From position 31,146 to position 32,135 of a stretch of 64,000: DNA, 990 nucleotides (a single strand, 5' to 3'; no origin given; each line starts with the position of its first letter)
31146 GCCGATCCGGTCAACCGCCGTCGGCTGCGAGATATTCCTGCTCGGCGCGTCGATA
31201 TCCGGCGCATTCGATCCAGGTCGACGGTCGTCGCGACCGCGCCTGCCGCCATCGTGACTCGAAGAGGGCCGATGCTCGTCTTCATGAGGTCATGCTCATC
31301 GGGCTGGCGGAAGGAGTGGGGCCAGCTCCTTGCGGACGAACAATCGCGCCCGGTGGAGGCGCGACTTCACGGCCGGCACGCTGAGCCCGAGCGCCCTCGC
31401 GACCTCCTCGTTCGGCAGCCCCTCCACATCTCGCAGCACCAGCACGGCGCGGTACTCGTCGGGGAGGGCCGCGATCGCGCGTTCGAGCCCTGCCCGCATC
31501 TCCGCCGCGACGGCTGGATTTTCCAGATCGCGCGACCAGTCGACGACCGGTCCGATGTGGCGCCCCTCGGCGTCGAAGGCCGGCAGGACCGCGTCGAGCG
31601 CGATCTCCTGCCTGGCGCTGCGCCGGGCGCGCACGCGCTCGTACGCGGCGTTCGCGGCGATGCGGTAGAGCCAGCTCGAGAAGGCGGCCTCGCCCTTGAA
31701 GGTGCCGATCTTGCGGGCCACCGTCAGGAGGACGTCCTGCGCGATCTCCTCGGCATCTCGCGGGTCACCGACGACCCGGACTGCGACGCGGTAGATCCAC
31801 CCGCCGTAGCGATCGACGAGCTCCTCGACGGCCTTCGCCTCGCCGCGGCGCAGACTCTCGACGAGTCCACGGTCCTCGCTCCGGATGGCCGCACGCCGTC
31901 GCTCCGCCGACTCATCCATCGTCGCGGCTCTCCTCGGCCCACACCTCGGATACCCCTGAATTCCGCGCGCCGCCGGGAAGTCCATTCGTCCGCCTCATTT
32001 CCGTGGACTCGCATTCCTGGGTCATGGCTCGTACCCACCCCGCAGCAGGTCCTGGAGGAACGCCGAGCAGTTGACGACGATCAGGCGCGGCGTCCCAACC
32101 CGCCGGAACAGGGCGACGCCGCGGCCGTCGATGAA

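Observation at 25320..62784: Nine intergenic copies of one ECF-type promoter motif (GAAYC-N17/18-CGTCNYA) outline an envelope regulon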

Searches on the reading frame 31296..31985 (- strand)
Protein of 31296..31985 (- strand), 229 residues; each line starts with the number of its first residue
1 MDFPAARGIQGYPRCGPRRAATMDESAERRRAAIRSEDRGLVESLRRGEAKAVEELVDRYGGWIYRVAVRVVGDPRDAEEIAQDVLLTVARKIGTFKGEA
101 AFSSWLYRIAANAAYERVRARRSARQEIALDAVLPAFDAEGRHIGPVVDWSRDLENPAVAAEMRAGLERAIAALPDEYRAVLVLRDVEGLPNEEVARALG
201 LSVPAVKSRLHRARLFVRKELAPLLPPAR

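Call 11: search_protein_families(library=pfam, proteins=[window:31296-31985:-], max_evalue=0.01)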
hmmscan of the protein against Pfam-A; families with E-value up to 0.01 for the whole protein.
window:31296-31985:- (229 aa): 8 families
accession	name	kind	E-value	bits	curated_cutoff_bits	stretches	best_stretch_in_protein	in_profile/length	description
PF08281.18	Sigma70_r4_2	-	1.3e-18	66.8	25.7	1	167-215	4-52/54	Sigma-70, region 4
PF04542.20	Sigma70_r2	-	3.2e-17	62.5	24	1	56-122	1-69/71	Sigma-70 region 2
PF04545.22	Sigma70_r4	-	3.7e-10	39.6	24.1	1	170-218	1-49/50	Sigma-70, region 4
PF07638.17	Sigma70_ECF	-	7.9e-08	32.9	21.1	1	41-221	7-183/185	ECF sigma factor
PF13404.12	HTH_AsnC-type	-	0.00047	20.3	27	1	190-212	18-40/42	AsnC-type helix-turn-helix domain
PF13384.12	HTH_23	-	0.0034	17.6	24.6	0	179-212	6-40/50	Homeodomain-like domain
PF22943.2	HTH_68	-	0.0055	16.8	27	0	179-201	8-29/45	Putative helix-turn-helix domain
PF13412.12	HTH_24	-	0.0077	16.2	21.9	0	189-210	17-38/48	Winged helix-turn-helix DNA-binding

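Call 20: find_homologous_proteins(query=window:31296-31985:-)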
Query window:31296-31985:- (229 aa): 6823 proteins with E <= 0.001 among 8000 candidates; the best 120 are listed.
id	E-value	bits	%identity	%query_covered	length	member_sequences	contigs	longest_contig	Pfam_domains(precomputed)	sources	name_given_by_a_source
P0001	1.1e-122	426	100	90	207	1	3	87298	PF07638.18,PF04545.23,PF04542.21,PF08281.19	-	-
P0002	1.6e-91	324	78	90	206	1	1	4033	PF07638.18,PF04545.23,PF04542.21,PF08281.19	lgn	-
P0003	9.7e-85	302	73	88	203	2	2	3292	PF04545.23,PF04542.21,PF08281.19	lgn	-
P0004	8.8e-84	299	74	86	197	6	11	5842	PF07638.18,PF04545.23,PF04542.21,PF08281.19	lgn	-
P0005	5.9e-82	293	72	86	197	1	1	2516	PF04545.23,PF04542.21,PF08281.19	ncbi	-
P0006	2.5e-81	291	72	84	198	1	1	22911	PF07638.18,PF04545.23,PF04542.21,PF08281.19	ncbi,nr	ncbi:MAG: sigma-70 family RNA polymerase sigma factor [Candidatus Rokubacteria bacterium]|nr:sigma-7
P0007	4.7e-81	290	71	86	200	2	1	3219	PF07638.18,PF04545.23,PF04542.21,PF08281.19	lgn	-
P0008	1.3e-80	288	71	84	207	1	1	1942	PF04545.23,PF04542.21,PF08281.19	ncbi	-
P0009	2.7e-80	287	73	86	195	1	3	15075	PF07638.18,PF04545.23,PF04542.21,PF08281.19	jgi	jgi:RNA polymerase sigma-70 factor, ECF subfamily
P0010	1.3e-79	285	72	84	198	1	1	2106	PF04545.23,PF04542.21,PF08281.19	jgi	-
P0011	1.9e-79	284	71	84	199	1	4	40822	PF07638.18,PF04545.23,PF04542.21,PF08281.19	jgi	jgi:RNA polymerase sigma-70 factor (ECF subfamily)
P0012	2.7e-79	284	70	85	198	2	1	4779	PF07638.18,PF04545.23,PF04542.21,PF08281.19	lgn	-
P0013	3.2e-79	284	71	84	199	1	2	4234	PF07638.18,PF04545.23,PF04542.21,PF08281.19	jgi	jgi:RNA polymerase sigma-70 factor (ECF subfamily)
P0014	4.3e-79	283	71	85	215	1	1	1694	PF07638.18,PF04545.23,PF04542.21,PF08281.19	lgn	-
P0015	5.7e-79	283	72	85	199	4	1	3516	PF07638.18,PF04545.23,PF04542.21,PF08281.19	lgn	-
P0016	1.0e-78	282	70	83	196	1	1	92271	PF04545.23,PF04542.21,PF08281.19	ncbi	-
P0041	7.7e-76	273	68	84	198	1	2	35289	PF07638.18,PF04545.23,PF04542.21,PF08281.19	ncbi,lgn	-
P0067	2.2e-74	268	67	83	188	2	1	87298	PF07638.18,PF04545.23,PF04542.21,PF08281.19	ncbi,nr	ncbi:MAG: sigma-70 family RNA polymerase sigma factor [Candidatus Rokubacteria bacterium]|nr:sigma-7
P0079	1.1e-73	266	68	83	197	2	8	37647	PF07638.18,PF04545.23,PF04542.21,PF08281.19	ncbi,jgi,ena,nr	ncbi:MAG: hypothetical protein A3F92_00970 [Candidatus Rokubacteria bacterium RIFCSPLOWO2_12_FULL_71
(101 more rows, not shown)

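Call 23: find_encoding_contigs(protein=P0001, flank=10000, max_places=6)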
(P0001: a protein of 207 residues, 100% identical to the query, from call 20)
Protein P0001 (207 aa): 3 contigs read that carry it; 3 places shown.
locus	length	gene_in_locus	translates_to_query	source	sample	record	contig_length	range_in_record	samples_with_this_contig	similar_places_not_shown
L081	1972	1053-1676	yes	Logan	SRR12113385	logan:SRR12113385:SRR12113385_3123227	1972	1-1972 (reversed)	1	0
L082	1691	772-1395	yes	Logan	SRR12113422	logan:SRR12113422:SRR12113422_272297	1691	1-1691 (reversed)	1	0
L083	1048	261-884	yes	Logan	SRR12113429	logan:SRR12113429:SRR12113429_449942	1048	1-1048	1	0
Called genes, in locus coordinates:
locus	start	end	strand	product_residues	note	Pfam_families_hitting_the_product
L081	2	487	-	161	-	?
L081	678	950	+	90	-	PF13466:STAS_2 (weak)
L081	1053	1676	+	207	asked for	PF07638:Sigma70_ECF, PF04542:Sigma70_r2, PF08281:Sigma70_r4_2, PF04545:Sigma70_r4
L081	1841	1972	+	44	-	?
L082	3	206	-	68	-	?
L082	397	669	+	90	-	PF13466:STAS_2 (weak)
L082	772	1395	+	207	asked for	PF07638:Sigma70_ECF, PF04542:Sigma70_r2, PF08281:Sigma70_r4_2, PF04545:Sigma70_r4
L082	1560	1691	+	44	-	?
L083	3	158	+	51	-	?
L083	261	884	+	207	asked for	PF07638:Sigma70_ECF, PF04542:Sigma70_r2, PF08281:Sigma70_r4_2, PF04545:Sigma70_r4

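Call 24: find_encoding_contigs(protein=P0067, flank=10000, max_places=4)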
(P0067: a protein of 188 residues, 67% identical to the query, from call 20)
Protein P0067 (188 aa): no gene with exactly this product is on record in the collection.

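Call 26: find_related_loci(query=P0001, collection=metagenome_contigs, flank=10000)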
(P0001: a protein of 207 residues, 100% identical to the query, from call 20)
Query P0001 (207 aa) in metagenome_contigs; peptide patterns used: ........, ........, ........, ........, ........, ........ (x = any residue, [..] = any of these).
600 stretches matched a pattern (row limit reached: there are more); 395 encode a relative of the query (tblastn E <= 1e-3); the best 80 are kept; 80 distinct loci.
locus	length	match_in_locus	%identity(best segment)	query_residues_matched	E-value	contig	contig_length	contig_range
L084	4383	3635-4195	69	13-200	2e-80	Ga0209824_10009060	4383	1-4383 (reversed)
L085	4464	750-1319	59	16-205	2e-70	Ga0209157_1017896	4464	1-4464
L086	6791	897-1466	58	16-205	5e-70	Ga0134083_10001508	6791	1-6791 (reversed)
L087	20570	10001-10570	59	16-205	5e-69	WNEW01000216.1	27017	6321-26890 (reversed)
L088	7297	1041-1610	58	16-205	4e-69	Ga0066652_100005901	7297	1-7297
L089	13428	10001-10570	58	16-205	1e-68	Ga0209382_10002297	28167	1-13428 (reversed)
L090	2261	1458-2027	58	16-205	1e-69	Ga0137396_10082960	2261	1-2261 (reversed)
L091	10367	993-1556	58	16-203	5e-68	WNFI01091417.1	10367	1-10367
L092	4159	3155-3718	57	16-203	6e-67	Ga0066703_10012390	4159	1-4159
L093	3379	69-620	58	16-205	6e-66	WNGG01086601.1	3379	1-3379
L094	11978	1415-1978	54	16-203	1e-64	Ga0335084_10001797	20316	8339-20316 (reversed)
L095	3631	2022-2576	55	16-200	2e-64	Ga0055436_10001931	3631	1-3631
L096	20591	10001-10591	53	8-203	5e-64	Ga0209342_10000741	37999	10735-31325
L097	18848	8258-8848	53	8-203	5e-64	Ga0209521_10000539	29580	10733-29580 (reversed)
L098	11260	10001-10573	51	16-206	3e-64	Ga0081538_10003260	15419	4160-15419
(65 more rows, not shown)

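Call 28: find_encoding_contigs(protein=P0016, flank=10000, max_places=2)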
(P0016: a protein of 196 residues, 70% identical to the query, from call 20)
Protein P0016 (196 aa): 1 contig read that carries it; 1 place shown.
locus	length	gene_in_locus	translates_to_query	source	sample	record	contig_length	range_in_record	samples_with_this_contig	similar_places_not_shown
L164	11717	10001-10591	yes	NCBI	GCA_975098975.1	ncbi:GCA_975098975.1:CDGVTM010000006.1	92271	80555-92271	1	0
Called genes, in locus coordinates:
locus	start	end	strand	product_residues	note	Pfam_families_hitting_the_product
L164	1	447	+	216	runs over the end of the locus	PF03853:YjeF_N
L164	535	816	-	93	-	PF13490:zf-HC2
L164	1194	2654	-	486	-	PF00140:Sigma70_r1_2, PF04542:Sigma70_r2, PF04539:Sigma70_r3, PF04545:Sigma70_r4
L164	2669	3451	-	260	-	PF09335:VTT_dom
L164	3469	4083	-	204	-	PF20587:DUF6789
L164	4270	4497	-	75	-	-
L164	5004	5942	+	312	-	PF00890:FAD_binding_2 (faint), PF01134:GIDA (faint), PF01266:DAO (faint), PF03486:HI0933_like (faint), PF07992:Pyr_redox_2, PF12831:FAD_oxidored (faint), PF13738:Pyr_redox_3, PF00070:Pyr_redox, +1 more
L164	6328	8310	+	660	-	PF00989:PAS, PF13188:PAS_8, PF08448:PAS_4, PF13426:PAS_9, PF01590:GAF, PF13185:GAF_2, PF13492:GAF_3, PF00158:Sigma54_activat, +6 more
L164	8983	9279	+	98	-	PF01740:STAS (weak)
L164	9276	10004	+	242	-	PF04542:Sigma70_r2, PF08281:Sigma70_r4_2, PF04545:Sigma70_r4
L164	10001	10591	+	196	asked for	PF04542:Sigma70_r2, PF08281:Sigma70_r4_2, PF04545:Sigma70_r4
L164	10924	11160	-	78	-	PF13490:zf-HC2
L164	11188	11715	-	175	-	?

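Call 29: find_encoding_contigs(protein=P0011, flank=10000, max_places=2)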
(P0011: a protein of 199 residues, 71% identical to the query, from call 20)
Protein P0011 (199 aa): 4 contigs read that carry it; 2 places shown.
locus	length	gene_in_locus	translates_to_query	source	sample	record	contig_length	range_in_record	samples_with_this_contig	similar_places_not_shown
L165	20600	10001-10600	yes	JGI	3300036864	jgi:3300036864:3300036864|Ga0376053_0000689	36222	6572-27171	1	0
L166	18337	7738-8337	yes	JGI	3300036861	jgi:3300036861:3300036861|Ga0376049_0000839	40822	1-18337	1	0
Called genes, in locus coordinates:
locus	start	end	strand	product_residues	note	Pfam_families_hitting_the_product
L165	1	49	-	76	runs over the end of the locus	-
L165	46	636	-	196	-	PF22308:DUF6969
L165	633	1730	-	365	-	PF11376:DUF3179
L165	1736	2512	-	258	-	PF13490:zf-HC2 (weak)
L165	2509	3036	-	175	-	PF04542:Sigma70_r2, PF22029:PhyR_sigma2 (weak), PF08281:Sigma70_r4_2, PF04545:Sigma70_r4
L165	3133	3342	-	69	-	-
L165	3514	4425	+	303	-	PF14522:Cytochrome_C7 (faint)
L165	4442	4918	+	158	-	PF03625:DUF302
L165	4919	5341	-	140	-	PF08327:AHSA1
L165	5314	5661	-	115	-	-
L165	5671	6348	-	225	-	PF04143:Sulf_transp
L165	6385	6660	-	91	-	PF04143:Sulf_transp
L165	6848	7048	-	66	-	-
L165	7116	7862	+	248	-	-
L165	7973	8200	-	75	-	-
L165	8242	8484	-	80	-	-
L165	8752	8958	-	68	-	-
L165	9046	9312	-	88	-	-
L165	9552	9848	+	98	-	-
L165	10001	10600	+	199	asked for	PF07638:Sigma70_ECF, PF04542:Sigma70_r2, PF08281:Sigma70_r4_2, PF04545:Sigma70_r4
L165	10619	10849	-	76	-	PF13490:zf-HC2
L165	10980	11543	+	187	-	PF20587:DUF6789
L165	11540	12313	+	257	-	PF09335:VTT_dom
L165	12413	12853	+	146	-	PF00140:Sigma70_r1_2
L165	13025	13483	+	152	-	PF20587:DUF6789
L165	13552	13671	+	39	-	-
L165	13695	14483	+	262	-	PF05708:Peptidase_C92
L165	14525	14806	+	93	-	-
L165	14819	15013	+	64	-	-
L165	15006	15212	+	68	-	-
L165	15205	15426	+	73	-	-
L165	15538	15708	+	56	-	PF02803:Thiolase_C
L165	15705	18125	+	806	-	PF02771:Acyl-CoA_dh_N, PF02770:Acyl-CoA_dh_M, PF00441:Acyl-CoA_dh_1, PF09317:ACDH_C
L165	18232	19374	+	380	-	PF01734:Patatin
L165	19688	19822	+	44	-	-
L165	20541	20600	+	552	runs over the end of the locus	-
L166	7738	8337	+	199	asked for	PF07638:Sigma70_ECF, PF04542:Sigma70_r2, PF08281:Sigma70_r4_2, PF04545:Sigma70_r4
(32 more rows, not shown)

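Call 30: find_encoding_contigs(protein=P0006, flank=10000, max_places=2)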
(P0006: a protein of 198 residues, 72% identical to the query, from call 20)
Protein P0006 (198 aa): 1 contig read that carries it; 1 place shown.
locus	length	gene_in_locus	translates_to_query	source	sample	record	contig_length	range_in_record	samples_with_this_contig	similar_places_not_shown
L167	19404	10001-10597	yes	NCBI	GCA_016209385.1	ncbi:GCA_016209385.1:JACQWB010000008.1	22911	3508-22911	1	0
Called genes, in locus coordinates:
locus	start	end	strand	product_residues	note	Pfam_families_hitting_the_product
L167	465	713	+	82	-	-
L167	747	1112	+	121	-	-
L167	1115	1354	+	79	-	-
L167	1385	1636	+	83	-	-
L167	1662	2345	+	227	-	PF04784:DUF547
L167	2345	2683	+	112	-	-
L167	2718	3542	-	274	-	-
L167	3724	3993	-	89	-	-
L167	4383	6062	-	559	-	-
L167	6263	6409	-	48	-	-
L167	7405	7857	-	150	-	-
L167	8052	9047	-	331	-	PF00089:Trypsin, PF17820:PDZ_6 (faint), PF13365:Trypsin_2, PF13180:PDZ_2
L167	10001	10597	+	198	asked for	PF07638:Sigma70_ECF (weak), PF04542:Sigma70_r2, PF08281:Sigma70_r4_2, PF04545:Sigma70_r4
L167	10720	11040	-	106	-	-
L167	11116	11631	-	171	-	PF07355:GRDB (weak)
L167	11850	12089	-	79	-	PF13490:zf-HC2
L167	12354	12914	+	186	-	PF20587:DUF6789 (faint)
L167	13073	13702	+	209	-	-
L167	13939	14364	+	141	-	PF13441:Gly-zipper_YMGG (faint), PF13436:Gly-zipper_OmpA (weak)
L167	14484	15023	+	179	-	-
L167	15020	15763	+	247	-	PF02405:MlaE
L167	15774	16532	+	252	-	PF00005:ABC_tran, PF13304:AAA_21 (weak)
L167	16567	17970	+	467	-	-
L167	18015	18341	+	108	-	-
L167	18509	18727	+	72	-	-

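Call 31: find_encoding_contigs(protein=P0009, flank=10000, max_places=2)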
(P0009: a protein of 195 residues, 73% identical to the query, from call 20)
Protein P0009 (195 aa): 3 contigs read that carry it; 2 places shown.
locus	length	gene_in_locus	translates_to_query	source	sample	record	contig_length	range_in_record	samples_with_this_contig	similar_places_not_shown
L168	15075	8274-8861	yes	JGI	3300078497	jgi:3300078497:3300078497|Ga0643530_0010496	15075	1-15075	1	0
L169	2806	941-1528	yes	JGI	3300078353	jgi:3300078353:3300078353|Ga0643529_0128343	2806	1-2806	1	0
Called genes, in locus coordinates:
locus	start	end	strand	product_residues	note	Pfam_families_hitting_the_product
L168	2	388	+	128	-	?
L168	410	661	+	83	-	-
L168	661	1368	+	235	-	PF09837:DUF2064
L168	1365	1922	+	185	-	PF28549:NDPSase_N, PF00293:NUDIX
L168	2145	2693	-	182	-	PF02627:CMD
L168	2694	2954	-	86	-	-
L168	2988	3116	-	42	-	-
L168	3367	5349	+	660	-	PF00989:PAS, PF13188:PAS_8, PF08448:PAS_4, PF13426:PAS_9, PF01590:GAF, PF13185:GAF_2, PF13492:GAF_3, PF00158:Sigma54_activat, +5 more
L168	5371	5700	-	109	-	PF20587:DUF6789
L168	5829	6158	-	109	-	-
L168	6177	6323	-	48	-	-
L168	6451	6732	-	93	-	-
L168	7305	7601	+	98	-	-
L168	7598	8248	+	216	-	PF04542:Sigma70_r2, PF08281:Sigma70_r4_2, PF04545:Sigma70_r4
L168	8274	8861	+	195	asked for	PF07638:Sigma70_ECF (faint), PF04542:Sigma70_r2, PF08281:Sigma70_r4_2, PF04545:Sigma70_r4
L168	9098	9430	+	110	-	-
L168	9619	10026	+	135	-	-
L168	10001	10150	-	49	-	-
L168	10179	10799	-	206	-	PF00440:TetR_N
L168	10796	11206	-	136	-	-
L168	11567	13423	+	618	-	PF00672:HAMP, PF00211:Guanylate_cyc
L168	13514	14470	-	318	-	PF14870:PSII_BNR (faint), PF15902:Sortilin-Vps10 (faint), PF02012:BNR (faint)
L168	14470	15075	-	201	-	?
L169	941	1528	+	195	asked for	PF07638:Sigma70_ECF (faint), PF04542:Sigma70_r2, PF08281:Sigma70_r4_2, PF04545:Sigma70_r4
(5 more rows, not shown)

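Call 39: search_protein_families(library=ncbifam, proteins=[P0001], max_evalue=0.01)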
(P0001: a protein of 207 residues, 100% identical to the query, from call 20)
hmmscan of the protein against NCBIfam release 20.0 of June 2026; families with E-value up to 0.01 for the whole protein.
P0001 (207 aa): 95 families (the best 25 are shown)
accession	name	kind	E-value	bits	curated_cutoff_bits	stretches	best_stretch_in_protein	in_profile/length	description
NF008888.0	PRK11922.1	equivalog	3.7e-44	151.1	204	1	4-200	5-197/231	RNA polymerase sigma factor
NF004113.0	PRK05602.1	equivalog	5.6e-35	120.9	208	1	5-200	21-202/211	RNA polymerase sigma factor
NF007223.0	PRK09641.1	equivalog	2e-33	115.8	209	1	19-200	8-185/187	RNA polymerase sigma factor SigW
TIGR02939.1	RpoE_Sigma70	equivalog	4.1e-33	115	236.15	1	14-203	5-190/190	RNA polymerase sigma factor RpoE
NF007225.0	PRK09643.1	equivalog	1.5e-32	112.9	190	1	14-202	12-185/204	RNA polymerase sigma factor SigM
TIGR02948.1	SigW_bacill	equivalog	2.1e-32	112.7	243.1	1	17-200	6-185/187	RNA polymerase sigma factor SigW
NF009166.1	PRK12513.1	equivalog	2.4e-32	112.2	206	1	13-200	6-187/193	RNA polymerase sigma factor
NF006089.0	PRK08241.1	subfamily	8.7e-29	100.7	240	1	23-197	16-202/343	RNA polymerase subunit sigma-70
NF007229.0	PRK09647.1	equivalog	3.1e-28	98.6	265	1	29-200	44-203/220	RNA polymerase sigma factor SigE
TIGR02937.1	sigma70-ECF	superfamily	8.5e-28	97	42.9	1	30-199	2-165/165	sigma-70 family RNA polymerase sigma factor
NF009171.0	PRK12518.1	equivalog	1.7e-26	93.2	208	1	12-197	10-182/191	RNA polymerase sigma factor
NF009172.0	PRK12519.1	subfamily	9.8e-26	90.5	222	1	4-200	4-190/194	RNA polymerase sigma factor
TIGR02985.1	Sig70_bacteroi1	subfamily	4e-25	88.9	126.4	1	30-199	2-162/162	RNA polymerase sigma-70 factor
NF009176.0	PRK12524.1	equivalog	1.2e-23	83.9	264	1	13-195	10-180/196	RNA polymerase sigma factor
TIGR02983.1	SigE-fam_strep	subfamily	1.5e-23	83.5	141.55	1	26-199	3-158/162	SigE family RNA polymerase sigma factor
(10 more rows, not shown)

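Call 51: find_encoding_contigs(protein=P0002, flank=10000, max_places=2)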
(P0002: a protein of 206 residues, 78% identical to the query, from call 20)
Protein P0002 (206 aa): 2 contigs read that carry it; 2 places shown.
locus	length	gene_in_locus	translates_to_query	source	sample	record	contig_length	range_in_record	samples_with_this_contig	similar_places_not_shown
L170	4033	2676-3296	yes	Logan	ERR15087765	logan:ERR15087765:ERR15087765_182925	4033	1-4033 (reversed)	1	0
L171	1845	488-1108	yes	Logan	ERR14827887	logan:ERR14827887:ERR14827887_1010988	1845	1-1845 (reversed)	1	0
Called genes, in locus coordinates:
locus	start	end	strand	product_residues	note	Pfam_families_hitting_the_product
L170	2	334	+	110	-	?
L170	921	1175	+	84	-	-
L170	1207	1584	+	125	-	PF00211:Guanylate_cyc (weak)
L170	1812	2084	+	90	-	-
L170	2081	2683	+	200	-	PF04542:Sigma70_r2, PF08281:Sigma70_r4_2, PF04545:Sigma70_r4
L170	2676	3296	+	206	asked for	PF07638:Sigma70_ECF, PF04542:Sigma70_r2, PF08281:Sigma70_r4_2, PF04545:Sigma70_r4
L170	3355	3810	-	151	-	PF13173:AAA_14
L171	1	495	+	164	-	?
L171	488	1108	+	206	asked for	PF07638:Sigma70_ECF, PF04542:Sigma70_r2, PF08281:Sigma70_r4_2, PF04545:Sigma70_r4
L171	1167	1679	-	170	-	PF13173:AAA_14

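Call 52: find_encoding_contigs(protein=P0004, flank=10000, max_places=3)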
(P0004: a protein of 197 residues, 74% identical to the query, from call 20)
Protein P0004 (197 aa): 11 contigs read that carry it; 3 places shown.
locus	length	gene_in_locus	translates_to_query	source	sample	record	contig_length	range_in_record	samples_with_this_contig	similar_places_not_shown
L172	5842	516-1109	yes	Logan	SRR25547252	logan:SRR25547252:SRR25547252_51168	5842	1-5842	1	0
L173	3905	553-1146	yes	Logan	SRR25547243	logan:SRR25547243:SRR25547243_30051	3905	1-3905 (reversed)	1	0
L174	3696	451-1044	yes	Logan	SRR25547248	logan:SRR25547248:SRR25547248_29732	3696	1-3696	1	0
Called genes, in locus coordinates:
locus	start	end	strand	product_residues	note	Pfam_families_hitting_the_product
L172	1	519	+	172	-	?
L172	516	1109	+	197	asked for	PF07638:Sigma70_ECF (weak), PF04542:Sigma70_r2, PF08281:Sigma70_r4_2, PF04545:Sigma70_r4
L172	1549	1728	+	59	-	-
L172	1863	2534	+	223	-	PF00702:Hydrolase, PF13419:HAD_2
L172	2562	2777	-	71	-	-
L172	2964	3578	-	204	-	PF20587:DUF6789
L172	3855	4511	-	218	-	PF05494:MlaC, PF16156:DUF4864 (weak)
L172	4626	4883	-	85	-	-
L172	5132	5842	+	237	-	?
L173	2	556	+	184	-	?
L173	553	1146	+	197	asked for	PF07638:Sigma70_ECF (weak), PF04542:Sigma70_r2, PF08281:Sigma70_r4_2, PF04545:Sigma70_r4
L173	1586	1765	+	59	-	-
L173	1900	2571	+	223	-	PF00702:Hydrolase, PF13419:HAD_2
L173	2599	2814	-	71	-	-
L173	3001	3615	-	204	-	PF20587:DUF6789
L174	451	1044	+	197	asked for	PF07638:Sigma70_ECF (weak), PF04542:Sigma70_r2, PF08281:Sigma70_r4_2, PF04545:Sigma70_r4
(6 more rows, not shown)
